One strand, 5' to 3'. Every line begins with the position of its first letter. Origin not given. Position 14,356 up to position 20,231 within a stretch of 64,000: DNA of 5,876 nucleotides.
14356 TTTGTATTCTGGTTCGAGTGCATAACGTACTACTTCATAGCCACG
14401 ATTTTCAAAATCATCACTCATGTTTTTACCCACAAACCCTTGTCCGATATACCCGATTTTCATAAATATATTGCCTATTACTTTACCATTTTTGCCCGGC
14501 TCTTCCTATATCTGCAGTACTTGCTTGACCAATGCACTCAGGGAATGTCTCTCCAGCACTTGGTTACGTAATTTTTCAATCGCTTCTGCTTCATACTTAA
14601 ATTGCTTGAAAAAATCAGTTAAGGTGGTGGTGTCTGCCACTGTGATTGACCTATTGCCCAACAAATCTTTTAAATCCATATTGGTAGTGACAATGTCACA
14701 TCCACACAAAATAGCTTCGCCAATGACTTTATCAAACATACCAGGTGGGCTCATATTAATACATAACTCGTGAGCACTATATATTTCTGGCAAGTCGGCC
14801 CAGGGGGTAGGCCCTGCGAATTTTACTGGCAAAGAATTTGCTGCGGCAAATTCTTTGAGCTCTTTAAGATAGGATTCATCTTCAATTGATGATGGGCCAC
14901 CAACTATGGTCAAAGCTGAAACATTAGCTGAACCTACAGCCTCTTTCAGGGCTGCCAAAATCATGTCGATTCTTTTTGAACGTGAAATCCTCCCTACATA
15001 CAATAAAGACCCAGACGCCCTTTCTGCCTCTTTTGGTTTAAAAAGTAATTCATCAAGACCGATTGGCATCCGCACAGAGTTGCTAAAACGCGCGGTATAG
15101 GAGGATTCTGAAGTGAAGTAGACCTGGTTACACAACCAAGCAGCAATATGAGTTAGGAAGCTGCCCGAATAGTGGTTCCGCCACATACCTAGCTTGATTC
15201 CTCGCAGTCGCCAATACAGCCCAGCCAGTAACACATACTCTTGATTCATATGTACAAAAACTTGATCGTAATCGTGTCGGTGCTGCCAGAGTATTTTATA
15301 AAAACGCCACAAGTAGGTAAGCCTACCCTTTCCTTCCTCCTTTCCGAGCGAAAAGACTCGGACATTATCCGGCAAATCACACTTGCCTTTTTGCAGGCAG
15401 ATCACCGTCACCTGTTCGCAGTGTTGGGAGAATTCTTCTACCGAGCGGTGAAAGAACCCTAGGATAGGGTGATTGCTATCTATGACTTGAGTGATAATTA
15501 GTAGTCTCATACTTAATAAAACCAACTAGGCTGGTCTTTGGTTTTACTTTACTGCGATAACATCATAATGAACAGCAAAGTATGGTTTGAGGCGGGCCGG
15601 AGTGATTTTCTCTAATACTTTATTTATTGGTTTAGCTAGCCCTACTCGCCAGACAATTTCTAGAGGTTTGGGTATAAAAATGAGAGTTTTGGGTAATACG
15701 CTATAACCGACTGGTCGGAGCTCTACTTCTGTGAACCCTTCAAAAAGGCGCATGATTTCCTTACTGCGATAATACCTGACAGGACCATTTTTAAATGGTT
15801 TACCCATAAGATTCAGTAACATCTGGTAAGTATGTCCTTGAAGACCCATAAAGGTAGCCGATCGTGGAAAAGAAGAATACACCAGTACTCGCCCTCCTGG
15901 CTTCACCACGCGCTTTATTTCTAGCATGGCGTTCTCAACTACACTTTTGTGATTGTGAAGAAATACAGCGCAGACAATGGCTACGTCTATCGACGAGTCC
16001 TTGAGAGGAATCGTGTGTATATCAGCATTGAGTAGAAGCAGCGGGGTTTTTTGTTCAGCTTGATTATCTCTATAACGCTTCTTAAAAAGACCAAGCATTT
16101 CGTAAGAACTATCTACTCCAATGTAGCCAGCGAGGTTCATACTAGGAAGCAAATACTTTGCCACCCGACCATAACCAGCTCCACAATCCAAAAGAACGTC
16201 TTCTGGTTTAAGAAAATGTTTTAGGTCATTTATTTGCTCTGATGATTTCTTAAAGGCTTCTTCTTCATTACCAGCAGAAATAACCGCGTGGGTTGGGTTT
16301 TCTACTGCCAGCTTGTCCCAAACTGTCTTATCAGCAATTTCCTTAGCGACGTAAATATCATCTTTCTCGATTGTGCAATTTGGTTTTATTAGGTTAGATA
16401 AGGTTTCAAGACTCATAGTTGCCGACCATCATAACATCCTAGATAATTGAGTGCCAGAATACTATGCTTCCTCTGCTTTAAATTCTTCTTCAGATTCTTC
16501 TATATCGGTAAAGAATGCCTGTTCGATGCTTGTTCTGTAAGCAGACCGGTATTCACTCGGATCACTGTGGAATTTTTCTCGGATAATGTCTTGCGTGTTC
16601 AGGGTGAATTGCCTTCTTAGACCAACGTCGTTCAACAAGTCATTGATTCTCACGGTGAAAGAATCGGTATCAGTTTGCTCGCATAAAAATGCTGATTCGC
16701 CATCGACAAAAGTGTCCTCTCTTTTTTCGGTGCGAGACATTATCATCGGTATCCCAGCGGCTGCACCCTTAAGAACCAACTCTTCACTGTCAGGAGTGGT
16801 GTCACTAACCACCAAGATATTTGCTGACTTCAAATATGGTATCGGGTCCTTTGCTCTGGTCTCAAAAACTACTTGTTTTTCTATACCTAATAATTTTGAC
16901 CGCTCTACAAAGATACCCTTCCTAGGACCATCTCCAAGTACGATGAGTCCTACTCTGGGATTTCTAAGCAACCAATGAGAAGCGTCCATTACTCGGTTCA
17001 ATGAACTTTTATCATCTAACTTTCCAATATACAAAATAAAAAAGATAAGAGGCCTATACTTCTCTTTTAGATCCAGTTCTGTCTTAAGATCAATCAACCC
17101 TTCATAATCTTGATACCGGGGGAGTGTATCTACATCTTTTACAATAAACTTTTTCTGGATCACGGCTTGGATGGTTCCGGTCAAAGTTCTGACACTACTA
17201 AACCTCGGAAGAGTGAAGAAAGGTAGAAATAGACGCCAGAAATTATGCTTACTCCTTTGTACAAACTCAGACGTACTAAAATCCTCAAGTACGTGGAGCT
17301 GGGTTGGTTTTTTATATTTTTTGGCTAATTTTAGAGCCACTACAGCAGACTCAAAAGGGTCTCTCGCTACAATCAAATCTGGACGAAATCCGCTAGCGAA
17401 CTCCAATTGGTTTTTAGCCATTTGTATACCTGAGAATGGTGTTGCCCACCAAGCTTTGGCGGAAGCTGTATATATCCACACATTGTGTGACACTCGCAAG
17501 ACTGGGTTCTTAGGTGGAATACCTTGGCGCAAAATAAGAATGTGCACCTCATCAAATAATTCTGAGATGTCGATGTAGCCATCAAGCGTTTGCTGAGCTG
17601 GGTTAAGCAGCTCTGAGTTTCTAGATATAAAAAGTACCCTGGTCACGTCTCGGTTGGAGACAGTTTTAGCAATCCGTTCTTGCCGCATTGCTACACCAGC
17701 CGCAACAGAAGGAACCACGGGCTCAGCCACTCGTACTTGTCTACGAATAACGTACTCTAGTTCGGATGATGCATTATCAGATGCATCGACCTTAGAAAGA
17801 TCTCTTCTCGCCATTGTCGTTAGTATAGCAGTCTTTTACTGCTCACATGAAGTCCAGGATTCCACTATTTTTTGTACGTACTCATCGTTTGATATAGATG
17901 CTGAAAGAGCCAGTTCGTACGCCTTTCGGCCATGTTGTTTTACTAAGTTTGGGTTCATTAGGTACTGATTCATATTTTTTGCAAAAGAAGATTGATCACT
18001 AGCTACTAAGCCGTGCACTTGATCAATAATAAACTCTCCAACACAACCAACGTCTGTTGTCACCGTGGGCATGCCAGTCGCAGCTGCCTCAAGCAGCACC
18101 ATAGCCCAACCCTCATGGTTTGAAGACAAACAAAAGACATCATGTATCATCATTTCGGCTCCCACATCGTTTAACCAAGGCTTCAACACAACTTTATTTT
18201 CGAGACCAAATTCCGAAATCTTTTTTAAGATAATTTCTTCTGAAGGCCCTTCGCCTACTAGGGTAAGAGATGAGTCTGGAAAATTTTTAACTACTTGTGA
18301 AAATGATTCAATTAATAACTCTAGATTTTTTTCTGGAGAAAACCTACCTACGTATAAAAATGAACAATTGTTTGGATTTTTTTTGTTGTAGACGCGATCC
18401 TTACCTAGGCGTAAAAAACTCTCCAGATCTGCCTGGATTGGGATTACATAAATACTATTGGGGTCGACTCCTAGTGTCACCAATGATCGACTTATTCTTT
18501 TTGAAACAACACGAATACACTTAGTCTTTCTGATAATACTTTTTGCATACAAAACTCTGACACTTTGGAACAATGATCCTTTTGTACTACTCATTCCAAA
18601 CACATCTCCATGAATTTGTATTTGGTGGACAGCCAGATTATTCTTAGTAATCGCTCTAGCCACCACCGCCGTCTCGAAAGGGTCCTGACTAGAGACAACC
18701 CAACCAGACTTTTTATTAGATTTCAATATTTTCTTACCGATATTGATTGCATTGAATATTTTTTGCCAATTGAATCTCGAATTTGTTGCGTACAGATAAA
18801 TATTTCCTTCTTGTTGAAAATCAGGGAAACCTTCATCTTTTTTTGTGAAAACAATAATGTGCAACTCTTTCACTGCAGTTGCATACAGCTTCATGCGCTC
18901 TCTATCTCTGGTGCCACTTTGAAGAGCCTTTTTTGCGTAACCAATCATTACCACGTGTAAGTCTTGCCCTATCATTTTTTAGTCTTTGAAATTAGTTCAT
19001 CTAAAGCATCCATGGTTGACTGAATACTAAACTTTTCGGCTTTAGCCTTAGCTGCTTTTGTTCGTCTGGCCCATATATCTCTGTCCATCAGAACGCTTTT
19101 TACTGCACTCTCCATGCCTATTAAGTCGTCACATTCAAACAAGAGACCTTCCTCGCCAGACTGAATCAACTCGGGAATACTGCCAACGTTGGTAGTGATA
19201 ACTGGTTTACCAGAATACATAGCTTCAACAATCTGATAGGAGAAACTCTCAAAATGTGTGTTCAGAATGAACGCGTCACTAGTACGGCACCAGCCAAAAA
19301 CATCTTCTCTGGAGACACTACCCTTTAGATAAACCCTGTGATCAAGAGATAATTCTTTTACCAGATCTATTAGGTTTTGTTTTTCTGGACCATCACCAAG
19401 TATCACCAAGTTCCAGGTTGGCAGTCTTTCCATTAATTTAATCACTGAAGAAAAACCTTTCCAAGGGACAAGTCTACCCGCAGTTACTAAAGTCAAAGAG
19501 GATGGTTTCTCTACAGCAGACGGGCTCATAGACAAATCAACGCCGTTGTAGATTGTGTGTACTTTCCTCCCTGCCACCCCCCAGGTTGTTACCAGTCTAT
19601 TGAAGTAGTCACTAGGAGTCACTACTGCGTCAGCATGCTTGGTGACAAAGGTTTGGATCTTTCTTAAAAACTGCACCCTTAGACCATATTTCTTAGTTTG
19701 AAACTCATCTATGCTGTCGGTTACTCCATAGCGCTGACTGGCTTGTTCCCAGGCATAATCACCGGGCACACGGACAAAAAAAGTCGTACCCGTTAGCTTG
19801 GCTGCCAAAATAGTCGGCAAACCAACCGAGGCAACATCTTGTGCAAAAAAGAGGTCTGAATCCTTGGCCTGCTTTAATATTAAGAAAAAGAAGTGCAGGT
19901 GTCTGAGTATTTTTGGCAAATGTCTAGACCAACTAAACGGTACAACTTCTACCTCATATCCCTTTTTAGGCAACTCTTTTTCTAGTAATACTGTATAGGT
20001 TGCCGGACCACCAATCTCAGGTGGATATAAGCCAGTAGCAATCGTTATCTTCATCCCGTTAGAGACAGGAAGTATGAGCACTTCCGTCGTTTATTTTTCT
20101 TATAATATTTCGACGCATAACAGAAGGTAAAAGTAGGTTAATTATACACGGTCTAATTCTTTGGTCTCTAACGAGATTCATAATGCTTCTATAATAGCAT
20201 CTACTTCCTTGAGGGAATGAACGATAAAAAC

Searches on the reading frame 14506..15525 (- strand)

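Call 38: search_protein_families(library=pfam, proteins=[window:14506-15525:-], max_evalue=0.001)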
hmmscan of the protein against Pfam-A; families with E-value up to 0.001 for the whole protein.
window:14506-15525:- (339 aa): 3 families
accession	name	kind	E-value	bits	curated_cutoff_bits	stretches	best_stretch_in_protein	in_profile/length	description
PF13692.12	Glyco_trans_1_4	-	4.4e-12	46.9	27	1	174-301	4-131/142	Glycosyl transferases group 1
PF00534.26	Glycos_transf_1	-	7.4e-08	32.5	26.4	1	173-283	17-124/172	Glycosyl transferases group 1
PF13524.12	Glyco_trans_1_2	-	0.00039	20.8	25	1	207-337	19-143/144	Glycosyl transferase-like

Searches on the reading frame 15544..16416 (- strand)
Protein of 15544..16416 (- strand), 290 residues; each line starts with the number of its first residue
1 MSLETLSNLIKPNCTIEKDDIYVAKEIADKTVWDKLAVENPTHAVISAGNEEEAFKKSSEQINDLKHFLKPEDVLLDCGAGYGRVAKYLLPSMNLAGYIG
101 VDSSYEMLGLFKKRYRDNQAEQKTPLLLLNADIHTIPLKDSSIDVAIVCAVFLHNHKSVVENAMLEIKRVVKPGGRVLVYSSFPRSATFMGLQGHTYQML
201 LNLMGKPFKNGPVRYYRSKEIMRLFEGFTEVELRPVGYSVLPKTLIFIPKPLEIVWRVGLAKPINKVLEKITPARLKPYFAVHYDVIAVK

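Call 38: search_protein_families(library=pfam, proteins=[window:15544-16416:-], max_evalue=0.001)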
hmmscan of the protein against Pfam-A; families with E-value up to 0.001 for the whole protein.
window:15544-16416:- (290 aa): 7 families
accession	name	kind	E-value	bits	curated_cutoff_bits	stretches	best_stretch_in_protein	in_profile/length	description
PF08241.18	Methyltransf_11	-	1.4e-17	64.5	21.2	1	76-178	1-94/95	Methyltransferase domain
PF13649.12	Methyltransf_25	-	3.2e-15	57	27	1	76-175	2-97/97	Methyltransferase domain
PF08242.18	Methyltransf_12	-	8e-11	43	30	1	76-177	1-98/98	Methyltransferase domain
PF13847.12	Methyltransf_31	-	4.1e-10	40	27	1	70-181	2-111/145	Methyltransferase domain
PF01209.24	Ubie_methyltran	-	1.5e-07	31.4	20.1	1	60-209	37-182/233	ubiE/COQ5 methyltransferase family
PF13489.12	Methyltransf_23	-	6.8e-07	29.6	27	1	59-227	10-156/164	Methyltransferase domain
PF05148.21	Methyltransf_8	-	9.9e-06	26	27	1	130-179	110-156/219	Hypothetical methyltransferase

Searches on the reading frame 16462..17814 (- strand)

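Call 38: search_protein_families(library=pfam, proteins=[window:16462-17814:-], max_evalue=0.001)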
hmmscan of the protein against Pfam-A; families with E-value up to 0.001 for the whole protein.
window:16462-17814:- (450 aa): 2 families
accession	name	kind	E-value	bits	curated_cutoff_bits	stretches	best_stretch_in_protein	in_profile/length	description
PF00534.26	Glycos_transf_1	-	2.1e-13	50.6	26.4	1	259-407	17-169/172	Glycosyl transferases group 1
PF13692.12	Glyco_trans_1_4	-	2.3e-12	47.8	27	1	260-396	4-142/142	Glycosyl transferases group 1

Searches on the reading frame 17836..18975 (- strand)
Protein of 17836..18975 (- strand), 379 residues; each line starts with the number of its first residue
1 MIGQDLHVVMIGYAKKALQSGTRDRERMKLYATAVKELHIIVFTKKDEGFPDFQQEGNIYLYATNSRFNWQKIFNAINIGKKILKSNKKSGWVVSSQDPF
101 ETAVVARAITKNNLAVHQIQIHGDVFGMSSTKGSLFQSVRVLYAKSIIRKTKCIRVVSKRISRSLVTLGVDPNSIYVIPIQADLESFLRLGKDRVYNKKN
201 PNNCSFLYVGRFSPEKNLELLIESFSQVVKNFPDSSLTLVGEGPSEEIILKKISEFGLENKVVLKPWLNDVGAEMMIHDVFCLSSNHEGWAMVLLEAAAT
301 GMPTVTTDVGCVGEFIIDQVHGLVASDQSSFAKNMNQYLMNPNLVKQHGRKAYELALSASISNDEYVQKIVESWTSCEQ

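Call 38: search_protein_families(library=pfam, proteins=[window:17836-18975:-], max_evalue=0.001)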
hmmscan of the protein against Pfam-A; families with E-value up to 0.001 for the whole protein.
window:17836-18975:- (379 aa): 4 families
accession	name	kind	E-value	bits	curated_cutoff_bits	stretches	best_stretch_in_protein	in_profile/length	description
PF00534.26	Glycos_transf_1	-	1.8e-32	112.7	26.4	1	197-354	9-171/172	Glycosyl transferases group 1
PF13692.12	Glyco_trans_1_4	-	1.3e-27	97.2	27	1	206-340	4-141/142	Glycosyl transferases group 1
PF13524.12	Glyco_trans_1_2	-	6.5e-07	29.8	25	1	285-368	58-140/144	Glycosyl transferase-like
PF20706.3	GT4-conflict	-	8.6e-06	25.4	26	1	199-324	191-328/385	Family 4 Glycosyltransferase in conflict systems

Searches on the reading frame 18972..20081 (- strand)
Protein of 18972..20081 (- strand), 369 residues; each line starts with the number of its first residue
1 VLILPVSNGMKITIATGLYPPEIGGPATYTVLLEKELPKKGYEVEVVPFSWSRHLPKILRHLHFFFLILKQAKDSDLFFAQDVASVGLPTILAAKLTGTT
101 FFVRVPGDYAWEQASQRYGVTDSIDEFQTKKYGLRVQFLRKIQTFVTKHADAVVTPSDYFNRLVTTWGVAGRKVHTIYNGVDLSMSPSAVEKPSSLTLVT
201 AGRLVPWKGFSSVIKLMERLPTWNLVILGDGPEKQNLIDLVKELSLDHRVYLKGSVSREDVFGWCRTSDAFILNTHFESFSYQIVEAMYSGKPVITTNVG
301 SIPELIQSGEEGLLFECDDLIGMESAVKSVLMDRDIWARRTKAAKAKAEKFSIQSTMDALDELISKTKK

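Call 38: search_protein_families(library=pfam, proteins=[window:18972-20081:-], max_evalue=0.001)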
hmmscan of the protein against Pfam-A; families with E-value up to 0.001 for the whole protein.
window:18972-20081:- (369 aa): 5 families
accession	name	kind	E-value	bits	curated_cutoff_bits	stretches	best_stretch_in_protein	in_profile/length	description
PF00534.26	Glycos_transf_1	-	4.5e-31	108.1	26.4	1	194-345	14-170/172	Glycosyl transferases group 1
PF13692.12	Glyco_trans_1_4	-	1.2e-25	90.9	27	1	197-333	3-142/142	Glycosyl transferases group 1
PF13439.12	Glyco_transf_4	-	2e-13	51.2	28.5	1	23-184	1-169/170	Glycosyltransferase Family 4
PF13579.12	Glyco_trans_4_4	-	8e-11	43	29.7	1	51-180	49-158/158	Glycosyl transferase 4-like domain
PF13524.12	Glyco_trans_1_2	-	5.3e-05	23.6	25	1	216-349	8-130/144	Glycosyl transferase-like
